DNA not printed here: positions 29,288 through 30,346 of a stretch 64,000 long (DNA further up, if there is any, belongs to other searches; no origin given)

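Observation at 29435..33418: Tandem paralogs: 3xCWB2 wall-binding modules fused to a shared lectin-like C-terminal domain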

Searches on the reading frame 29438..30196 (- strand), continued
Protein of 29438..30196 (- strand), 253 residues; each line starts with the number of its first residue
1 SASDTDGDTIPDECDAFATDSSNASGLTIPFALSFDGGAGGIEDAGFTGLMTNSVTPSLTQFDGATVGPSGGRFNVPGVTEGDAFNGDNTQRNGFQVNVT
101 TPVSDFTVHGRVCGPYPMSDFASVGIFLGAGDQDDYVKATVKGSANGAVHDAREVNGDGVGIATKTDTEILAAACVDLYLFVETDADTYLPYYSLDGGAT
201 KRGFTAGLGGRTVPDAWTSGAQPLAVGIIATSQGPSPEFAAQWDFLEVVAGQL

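Call 26: find_related_loci(query=window:29438-30196:-, collection=genome_contigs, flank=8000)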
Query window:29438-30196:- (253 aa) in genome_contigs; peptide patterns used: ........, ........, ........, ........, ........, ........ (x = any residue, [..] = any of these).
77 stretches matched a pattern; 3 encode a relative of the query (tblastn E <= 1e-3); 3 distinct loci.
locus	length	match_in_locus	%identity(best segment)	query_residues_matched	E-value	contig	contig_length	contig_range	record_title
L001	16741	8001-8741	40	14-250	2e-40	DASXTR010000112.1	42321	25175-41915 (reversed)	MAG TPA_asm: Gaiellaceae bacterium isolate SMAG_U4697 k141_455587, whole genome shotgun sequence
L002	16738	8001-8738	41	14-248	2e-38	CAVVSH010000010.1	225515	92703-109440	MAG: uncultured Actinomycetota bacterium isolate MFD02840.bin.1.414 genome assembly, contig: contig_47272, whole genome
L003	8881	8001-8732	36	12-251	5e-30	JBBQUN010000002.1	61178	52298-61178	MAG: Acidimicrobiales bacterium isolate Co_metawrap_1930 Cmw_1930_k141_5546740_length_61178_cov_12.9984, whole genome sh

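Call 35: search_solved_structures(query=A1, max_evalue=10, show_alignments=3)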
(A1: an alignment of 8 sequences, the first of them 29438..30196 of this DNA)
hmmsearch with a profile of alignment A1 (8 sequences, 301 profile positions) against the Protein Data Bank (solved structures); distinct sequences matched with E-value up to 10: 2.
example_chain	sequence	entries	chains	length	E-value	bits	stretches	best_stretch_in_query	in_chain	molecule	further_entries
6hnv_A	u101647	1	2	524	1.1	11.5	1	52-104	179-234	Aromatic-amino-acid:2-oxoglutarate transaminase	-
6hnd_A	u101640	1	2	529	1.2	11.5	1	52-104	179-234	Aromatic-amino-acid:2-oxoglutarate transaminase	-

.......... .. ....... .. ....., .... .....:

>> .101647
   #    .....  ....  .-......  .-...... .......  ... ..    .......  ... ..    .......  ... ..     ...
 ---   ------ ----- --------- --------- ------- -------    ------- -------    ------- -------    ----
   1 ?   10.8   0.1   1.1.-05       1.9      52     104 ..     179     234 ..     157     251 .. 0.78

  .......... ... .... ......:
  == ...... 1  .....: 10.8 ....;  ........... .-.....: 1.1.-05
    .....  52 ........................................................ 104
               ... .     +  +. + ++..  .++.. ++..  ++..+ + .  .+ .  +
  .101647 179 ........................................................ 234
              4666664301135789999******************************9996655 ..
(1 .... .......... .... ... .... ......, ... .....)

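Call 41: search_solved_structures(query=A2, max_evalue=10, show_alignments=2)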
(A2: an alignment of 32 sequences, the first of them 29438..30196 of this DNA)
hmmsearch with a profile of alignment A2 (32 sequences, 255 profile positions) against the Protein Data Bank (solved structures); distinct sequences matched with E-value up to 10: 2.
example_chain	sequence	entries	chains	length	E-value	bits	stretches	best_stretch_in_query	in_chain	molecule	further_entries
1wju_A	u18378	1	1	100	0.58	12.8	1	138-172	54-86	NEDD8 ultimate buster-1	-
8usd_g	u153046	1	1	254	2.4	10.8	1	138-172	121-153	NEDD8 ultimate buster 1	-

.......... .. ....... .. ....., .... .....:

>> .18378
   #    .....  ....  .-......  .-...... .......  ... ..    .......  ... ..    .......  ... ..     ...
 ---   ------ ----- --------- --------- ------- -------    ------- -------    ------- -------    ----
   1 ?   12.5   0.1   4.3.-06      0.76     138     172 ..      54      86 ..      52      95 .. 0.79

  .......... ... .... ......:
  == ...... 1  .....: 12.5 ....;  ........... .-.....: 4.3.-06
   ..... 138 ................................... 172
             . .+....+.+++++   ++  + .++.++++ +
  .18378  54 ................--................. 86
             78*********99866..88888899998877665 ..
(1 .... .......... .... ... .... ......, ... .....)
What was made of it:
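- Tried and rejected: The profile searches gave nothing (calls 35, 41).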

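Call 42: search_protein_families(library=pfam, alignment_id=A2, max_evalue=1)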
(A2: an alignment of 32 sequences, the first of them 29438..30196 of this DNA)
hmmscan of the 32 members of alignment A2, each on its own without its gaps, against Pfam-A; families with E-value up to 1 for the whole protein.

A. member 1, window:29438-30196:- (253 aa): 1 family
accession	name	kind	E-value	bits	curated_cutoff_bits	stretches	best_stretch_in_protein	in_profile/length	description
PF17851.8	GH43_C2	-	0.11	12.6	22.7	1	132-247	84-201/203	Beta xylosidase C-terminal Concanavalin A-like domain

B. families by the number of members that match (of 32 scanned): 8 families
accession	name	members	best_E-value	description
PF17851.8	GH43_C2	6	0.0065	Beta xylosidase C-terminal Concanavalin A-like domain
PF07081.18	DUF1349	1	0.0037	Protein of unknown function (DUF1349)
PF24958.1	DUF7765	1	0.011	Domain of unknown function (DUF7765)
PF03921.20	ICAM_N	1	0.038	Intercellular adhesion molecule (ICAM), N-terminal domain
PF11545.14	HemeBinding_Shp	1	0.055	Cell surface heme-binding protein Shp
PF12478.13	UBAP2-Lig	1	0.13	UBAP2/protein lingerer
PF16939.11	Porin_6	1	0.16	Putative porin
PF18884.5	TSP3_bac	1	0.61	Bacterial TSP3 repeat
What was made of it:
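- On GH43_C2 (PF17851): 6 of 32 family members give sub-threshold hits, best E 0.0065 (call 42).
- Weak sequence hits go to the same two Pfam families (call 42).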

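Call 44: predict_structure(alignment_id=A2)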
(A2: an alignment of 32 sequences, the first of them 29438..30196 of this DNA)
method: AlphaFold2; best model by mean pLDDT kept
length: 253 residues; sequences in the alignment: 32
mean_pLDDT: 92.0   pTM: 0.91
mean pLDDT of the five models: 92.0, 91.7, 90.2, 89.5, 89.4
residues with pLDDT >= 90: 197; 70-90: 50; 50-70: 6; < 50: 0
segments of 3 or more residues with pLDDT < 50: none
pLDDT, mean of each block of 10 residues (from residue 1): 86 93 80 84 90 94 91 95 89 95 93 96 97 96 94 91 93 98 96 97 78 93 94 91 97 93
secondary structure, 60 per line:
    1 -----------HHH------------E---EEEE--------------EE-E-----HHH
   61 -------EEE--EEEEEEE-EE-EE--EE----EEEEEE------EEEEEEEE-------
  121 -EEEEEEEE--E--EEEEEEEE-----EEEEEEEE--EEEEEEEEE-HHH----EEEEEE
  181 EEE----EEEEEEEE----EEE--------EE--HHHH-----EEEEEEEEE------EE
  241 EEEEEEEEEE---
elements in order: E31-34 E68-70 E73-79 E94-99 E106-113 E122-129 E135-142 E148-155 E158-166 E175-183 E188-195 E200-202 H215-218 E224-232 E239-250
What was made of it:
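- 29438..30124 (-): Protein A, ConA-like beta-sandwich of an uncurated family (aa 471-699); stop codon at 29435-29437. AF2 pLDDT 92, pTM 0.91 (call 44).
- On ConA-like lectin/glucanase fold superfamily: AF2 pLDDT 92, pTM 0.91, 14 strands (call 44).
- The fold is a confident ConA-like jelly roll (call 44).
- Tried and rejected: I replaced it with the 32-sequence model (call 44).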

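Call 46: fold_search(model_id=the predicted structure, library=pdb)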
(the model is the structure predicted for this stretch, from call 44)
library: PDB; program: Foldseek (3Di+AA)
matches with E <= 10: 1837; with E <= 0.001: 259
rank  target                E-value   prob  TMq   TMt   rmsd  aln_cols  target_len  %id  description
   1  6ms2                  1.6e-08  1.00  0.58  0.30   3.3       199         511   15  Crystal structure of the GH43 BlXynB protein from Bacillus licheniformis (released 2019-04-17)
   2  6ms3_A                1.7e-08  1.00  0.58  0.30   3.3       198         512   15  Crystal structure of the GH43 protein BlXynB mutant (K247S) from Bacillus licheniformis (released 2019-04-17)
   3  9he8_A                1.7e-08  1.00  0.62  0.31   4.5       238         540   13  The molecular structure of a beta-1,4-D-xylosidase from the probiotic bacterium Levilactobacillus brevis (released 2025-01-15)
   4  6ms3_B                3.7e-08  1.00  0.64  0.33   3.5       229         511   15  Crystal structure of the GH43 protein BlXynB mutant (K247S) from Bacillus licheniformis (released 2019-04-17)
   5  3mep_B                5.4e-08  1.00  0.51  0.69   4.4       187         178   16  Crystal Structure of ECA2234 protein from Erwinia carotovora, Northeast Structural Genomics Consortium Target EwR44 (released 2010-04-14)
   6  3mep_A                6.0e-08  1.00  0.53  0.72   3.4       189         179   16  Crystal Structure of ECA2234 protein from Erwinia carotovora, Northeast Structural Genomics Consortium Target EwR44 (released 2010-04-14)
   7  8uws_C                8.8e-08  1.00  0.60  0.30   4.5       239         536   16  Cryo-EM structure of an Enterobacter GH43 Beta-Xylosidase: EcXyl43 (released 2024-05-15)
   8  3mep_C                8.8e-08  1.00  0.51  0.69   4.5       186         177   17  Crystal Structure of ECA2234 protein from Erwinia carotovora, Northeast Structural Genomics Consortium Target EwR44 (released 2010-04-14)
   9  9he8_B                8.8e-08  1.00  0.59  0.29   5.1       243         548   13  The molecular structure of a beta-1,4-D-xylosidase from the probiotic bacterium Levilactobacillus brevis (released 2025-01-15)
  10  8uws_D                1.9e-07  1.00  0.58  0.30   4.8       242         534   15  Cryo-EM structure of an Enterobacter GH43 Beta-Xylosidase: EcXyl43 (released 2024-05-15)
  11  8uws_B                2.2e-07  1.00  0.58  0.30   5.0       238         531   14  Cryo-EM structure of an Enterobacter GH43 Beta-Xylosidase: EcXyl43 (released 2024-05-15)
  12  8uws_A                2.6e-07  1.00  0.54  0.28   5.2       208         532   15  Cryo-EM structure of an Enterobacter GH43 Beta-Xylosidase: EcXyl43 (released 2024-05-15)
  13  5z5d                  2.9e-07  1.00  0.62  0.33   6.1       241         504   12  Crystal structure of a thermostable glycoside hydrolase family 43 {beta}-1,4-xylosidase from Geobacillus thermoleovorans (released 2018-04-25)
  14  5zqs_A                3.1e-07  1.00  0.53  0.27   6.7       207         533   14  Crystal structure of beta-xylosidase mutant (E186Q/F503Y) from Bacillus pumilus (released 2018-05-30)
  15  6mly_B                3.3e-07  1.00  0.57  0.20   3.7       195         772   13  Bifunctional GH43-CE Bacteroides eggerthii, BACEGG_01304 (released 2019-10-02)
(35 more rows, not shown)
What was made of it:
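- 29438..30124 (-): Foldseek: GH43 C-terminal domain and DUF1349, E 1.6e-8 and TMq 0.58-0.64 (call 46).
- On ConA-like lectin/glucanase fold superfamily: 259 PDB matches at E<=1e-3, all ConA-like: GH43_C2, DUF1349, GH16, lectins, PL7 (call 46).
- Its nearest structures are the non-catalytic C-terminal sandwich of GH43 beta-xylosidases and DUF1349 (3mep), followed by GH16 enzymes, legume lectins and a phage Dit CBM (call 46). The nearest folds are carbohydrate-enzyme accessory domains (call 46).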

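Call 47: find_encoding_contigs(protein=P0003, flank=10000, max_places=3)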
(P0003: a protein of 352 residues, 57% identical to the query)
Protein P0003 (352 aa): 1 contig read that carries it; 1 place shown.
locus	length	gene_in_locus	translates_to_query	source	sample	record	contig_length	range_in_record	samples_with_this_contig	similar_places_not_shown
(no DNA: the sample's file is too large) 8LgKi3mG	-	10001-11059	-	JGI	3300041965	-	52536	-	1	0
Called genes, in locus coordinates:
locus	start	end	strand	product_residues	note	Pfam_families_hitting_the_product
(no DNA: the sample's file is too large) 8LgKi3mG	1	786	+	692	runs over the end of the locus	PF04122:CW_binding_2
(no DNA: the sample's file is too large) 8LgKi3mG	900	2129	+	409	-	PF00722:Glyco_hydro_16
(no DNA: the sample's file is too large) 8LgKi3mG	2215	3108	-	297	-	PF00685:Sulfotransfer_1, PF13469:Sulfotransfer_3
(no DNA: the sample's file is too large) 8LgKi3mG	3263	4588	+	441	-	PF13229:Beta_helix (weak)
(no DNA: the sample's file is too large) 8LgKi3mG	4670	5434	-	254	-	PF02517:Rce1-like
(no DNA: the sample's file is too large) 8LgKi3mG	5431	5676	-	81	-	-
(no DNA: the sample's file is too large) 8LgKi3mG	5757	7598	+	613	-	-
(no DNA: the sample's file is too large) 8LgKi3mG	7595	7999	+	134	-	-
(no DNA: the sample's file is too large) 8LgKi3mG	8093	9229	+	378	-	-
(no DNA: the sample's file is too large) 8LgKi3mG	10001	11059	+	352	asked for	PF17963:Big_9, PF17892:Cadherin_5 (weak)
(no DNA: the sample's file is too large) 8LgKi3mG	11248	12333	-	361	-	-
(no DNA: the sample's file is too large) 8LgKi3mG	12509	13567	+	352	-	PF00005:ABC_tran, PF13304:AAA_21 (faint)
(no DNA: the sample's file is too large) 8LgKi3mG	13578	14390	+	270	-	PF01061:ABC2_membrane, PF12698:ABC2_membrane_3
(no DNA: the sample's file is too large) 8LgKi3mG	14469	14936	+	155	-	PF13471:Transglut_core3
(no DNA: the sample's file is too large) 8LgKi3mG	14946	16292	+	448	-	PF05175:MTS, PF06325:PrmA (weak), PF13649:Methyltransf_25 (weak), PF13847:Methyltransf_31 (weak)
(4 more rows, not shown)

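Call 48: find_encoding_contigs(protein=P0005, flank=10000, max_places=3)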
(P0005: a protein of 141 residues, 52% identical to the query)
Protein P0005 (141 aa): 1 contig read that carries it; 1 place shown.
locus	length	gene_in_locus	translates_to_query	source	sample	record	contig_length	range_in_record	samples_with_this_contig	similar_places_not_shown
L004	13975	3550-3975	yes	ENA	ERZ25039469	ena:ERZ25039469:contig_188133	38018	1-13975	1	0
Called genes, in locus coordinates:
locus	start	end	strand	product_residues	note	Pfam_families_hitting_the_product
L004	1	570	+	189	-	?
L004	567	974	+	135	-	-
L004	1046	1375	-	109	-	-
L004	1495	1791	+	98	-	PF00248:Aldo_ket_red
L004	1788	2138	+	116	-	PF00248:Aldo_ket_red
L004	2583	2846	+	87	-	PF04122:CW_binding_2 (faint)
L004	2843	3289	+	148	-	PF04122:CW_binding_2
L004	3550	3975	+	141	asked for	-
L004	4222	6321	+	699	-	PF13941:MutL (faint), PF04122:CW_binding_2, PF17803:Cadherin_4 (weak), PF17892:Cadherin_5, PF17963:Big_9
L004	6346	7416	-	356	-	PF01266:DAO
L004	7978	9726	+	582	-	PF13522:GATase_6, PF13537:GATase_7, PF00733:Asn_synthase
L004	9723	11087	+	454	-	PF04932:Wzy_C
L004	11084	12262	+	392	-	PF01943:Polysacc_synt (weak), PF13440:Polysacc_synt_3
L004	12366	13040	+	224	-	-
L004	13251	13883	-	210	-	-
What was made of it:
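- Synteny is kept in related metagenome contigs (calls 47, 48).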

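Call 53: search_solved_structures(query=P0048, max_evalue=0.01)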
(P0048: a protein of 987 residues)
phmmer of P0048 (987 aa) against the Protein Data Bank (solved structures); distinct sequences matched with E-value up to 0.01: 0.

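Call 54: search_protein_families(library=ncbifam, proteins=[P0048, P0059, P0033, P0064, P0131, P0146], max_evalue=0.01)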
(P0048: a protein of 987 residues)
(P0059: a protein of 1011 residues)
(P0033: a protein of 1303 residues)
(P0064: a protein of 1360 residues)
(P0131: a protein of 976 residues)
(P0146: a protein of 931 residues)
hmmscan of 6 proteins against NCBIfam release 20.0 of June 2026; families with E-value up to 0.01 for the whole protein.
P0048 (987 aa): 2 families
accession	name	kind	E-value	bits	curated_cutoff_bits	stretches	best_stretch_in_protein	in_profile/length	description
NF047446.1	barrel_OmpL47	domain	7.9e-05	23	40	0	845-883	24-60/68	OmpL47-type beta-barrel domain-containing protein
NF042425.1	Amuc_1099_fam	equivalog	0.0024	17.5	50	1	484-517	122-155/321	Amuc_1099 family pilus-like system protein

P0059 (1011 aa): 6 families
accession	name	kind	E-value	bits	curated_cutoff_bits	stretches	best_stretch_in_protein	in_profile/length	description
NF033943.0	RTX_toxin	subfamily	5.2e-14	51.4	1000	2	893-988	662-754/930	RTX family hemolysin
NF046115.1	Ca_rpt_SMc04171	equivalog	7.3e-13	48.5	625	2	808-913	408-505/574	SMc04171 family calcium-binding repeat protein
NF053766.1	ZapA_metallo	exception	8e-09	35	940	2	815-871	331-387/483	ZapA family metalloprotease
NF033203.1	entero_EhxA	exception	1.7e-07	29.8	2000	2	887-989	689-788/997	enterohemolysin EhxA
NF035945.1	Zn_serralysin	subfamily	3.8e-06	26.3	500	1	816-861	321-366/462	serralysin family metalloprotease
NF042425.1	Amuc_1099_fam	equivalog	0.00082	19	50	1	494-533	122-161/321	Amuc_1099 family pilus-like system protein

P0033 (1303 aa): 4 families
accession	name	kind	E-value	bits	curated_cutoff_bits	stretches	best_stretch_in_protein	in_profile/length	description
NF049877.1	GlucurArabfur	equivalog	2.5e-06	25.3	1800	1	997-1077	1134-1217/1400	beta-d-glucuronidase/beta-L-arabinofuranosidase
TIGR02604.1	Piru_Ver_Nterm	subfamily_domain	0.00059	19.3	122.2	0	287-461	171-319/367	PVC-type heme-binding CxxCH protein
NF033206.1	ScyE_fam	subfamily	0.002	17.7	80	0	58-82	6-30/333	ScyD/ScyE family protein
TIGR03606.1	non_repeat_PQQ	subfamily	0.002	17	434.55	0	48-112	19-78/454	glucose/sorbosone family PQQ-dependent dehydrogenase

P0064 (1360 aa): 3 families
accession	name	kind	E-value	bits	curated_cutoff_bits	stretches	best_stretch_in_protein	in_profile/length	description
NF012200.0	choice_anch_D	domain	2.2e-11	44.2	45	1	1149-1239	9-102/108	choice-of-anchor D domain-containing protein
TIGR02604.1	Piru_Ver_Nterm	subfamily_domain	1.9e-06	27.5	122.2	1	194-489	111-338/367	PVC-type heme-binding CxxCH protein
NF042425.1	Amuc_1099_fam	equivalog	0.0017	18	50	1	517-547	125-155/321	Amuc_1099 family pilus-like system protein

P0131 (976 aa): 4 families
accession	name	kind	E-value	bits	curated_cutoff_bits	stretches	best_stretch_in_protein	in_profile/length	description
NF033190.2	inl_like_NEAT_1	exception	8.1e-09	34.3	1275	1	807-975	592-752/754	NEAT domain-containing leucine-rich repeat protein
NF033206.1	ScyE_fam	subfamily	0.00051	19.7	80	0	46-68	204-226/333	ScyD/ScyE family protein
TIGR02604.1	Piru_Ver_Nterm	subfamily_domain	0.0022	17.4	122.2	0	167-303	110-208/367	PVC-type heme-binding CxxCH protein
NF053691.1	BamM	equivalog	0.0039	16.2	315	1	488-544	232-287/376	BamM family beta-barrel-assembly machinery protein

P0146 (931 aa): 3 families
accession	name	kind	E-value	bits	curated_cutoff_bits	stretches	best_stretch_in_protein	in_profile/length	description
TIGR02604.1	Piru_Ver_Nterm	subfamily_domain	0.00033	20.2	122.2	0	267-440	164-310/367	PVC-type heme-binding CxxCH protein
NF042425.1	Amuc_1099_fam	equivalog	0.0039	16.8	50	1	497-525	127-155/321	Amuc_1099 family pilus-like system protein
NF041762.1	diheme_GEGP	equivalog_domain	0.0059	15.8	300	1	497-525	94-122/359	GEGP motif-containing diheme protein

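Call 66: fold_search(model_id=the predicted structure, library=viral)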
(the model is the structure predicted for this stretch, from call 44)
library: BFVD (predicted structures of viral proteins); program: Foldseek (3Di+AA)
matches with E <= 10: 1396; with E <= 0.001: 187
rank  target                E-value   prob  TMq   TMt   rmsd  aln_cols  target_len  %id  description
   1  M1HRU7                2.9e-07  1.00  0.46  0.38   7.6       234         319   12  (no name in the UniProt tables at hand)
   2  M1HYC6                3.0e-07  1.00  0.46  0.34   8.3       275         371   10  (no name in the UniProt tables at hand)
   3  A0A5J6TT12            4.2e-07  1.00  0.43  0.45   6.3       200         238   12  (no name in the UniProt tables at hand)
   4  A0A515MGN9            6.1e-07  1.00  0.43  0.19   6.4       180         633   12  (no name in the UniProt tables at hand)
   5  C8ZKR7                6.8e-07  1.00  0.47  0.18   4.9       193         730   16  SGNH hydrolase-type esterase domain-containing protein [Pseudomonas phage LIT1]
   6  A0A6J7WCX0            9.5e-07  1.00  0.44  0.14   3.8       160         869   14  Uncharacterized protein [uncultured Caudovirales phage]
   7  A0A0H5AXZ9            1.2e-06  1.00  0.46  0.13   5.1       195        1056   15  Putative SGNH hydrolase-type esterase domain protein [Pseudomonas phage KPP21]
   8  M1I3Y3                2.2e-06  1.00  0.47  0.33   9.8       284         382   10  (no name in the UniProt tables at hand)
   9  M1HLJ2                3.7e-06  1.00  0.48  0.37   8.6       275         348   12  (no name in the UniProt tables at hand)
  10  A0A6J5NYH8            3.9e-06  1.00  0.45  0.44   8.9       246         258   13  SO2946-like C-terminal domain-containing protein [uncultured Caudovirales phage]
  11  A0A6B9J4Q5            4.4e-06  1.00  0.46  0.21   4.9       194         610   12  (no name in the UniProt tables at hand)
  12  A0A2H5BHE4            4.9e-06  1.00  0.42  0.43   5.2       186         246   12  (no name in the UniProt tables at hand)
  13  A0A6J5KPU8            5.1e-06  1.00  0.50  0.30   7.0       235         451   17  Uncharacterized protein [uncultured Caudovirales phage]
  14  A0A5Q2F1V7            6.4e-06  1.00  0.32  0.24  11.8       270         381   12  Uncharacterized protein [Serratia phage JS26]
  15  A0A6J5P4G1            7.1e-06  1.00  0.39  0.31   9.1       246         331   15  Concanavalin A-like lectin/glucanases superfamily [uncultured Caudovirales phage]
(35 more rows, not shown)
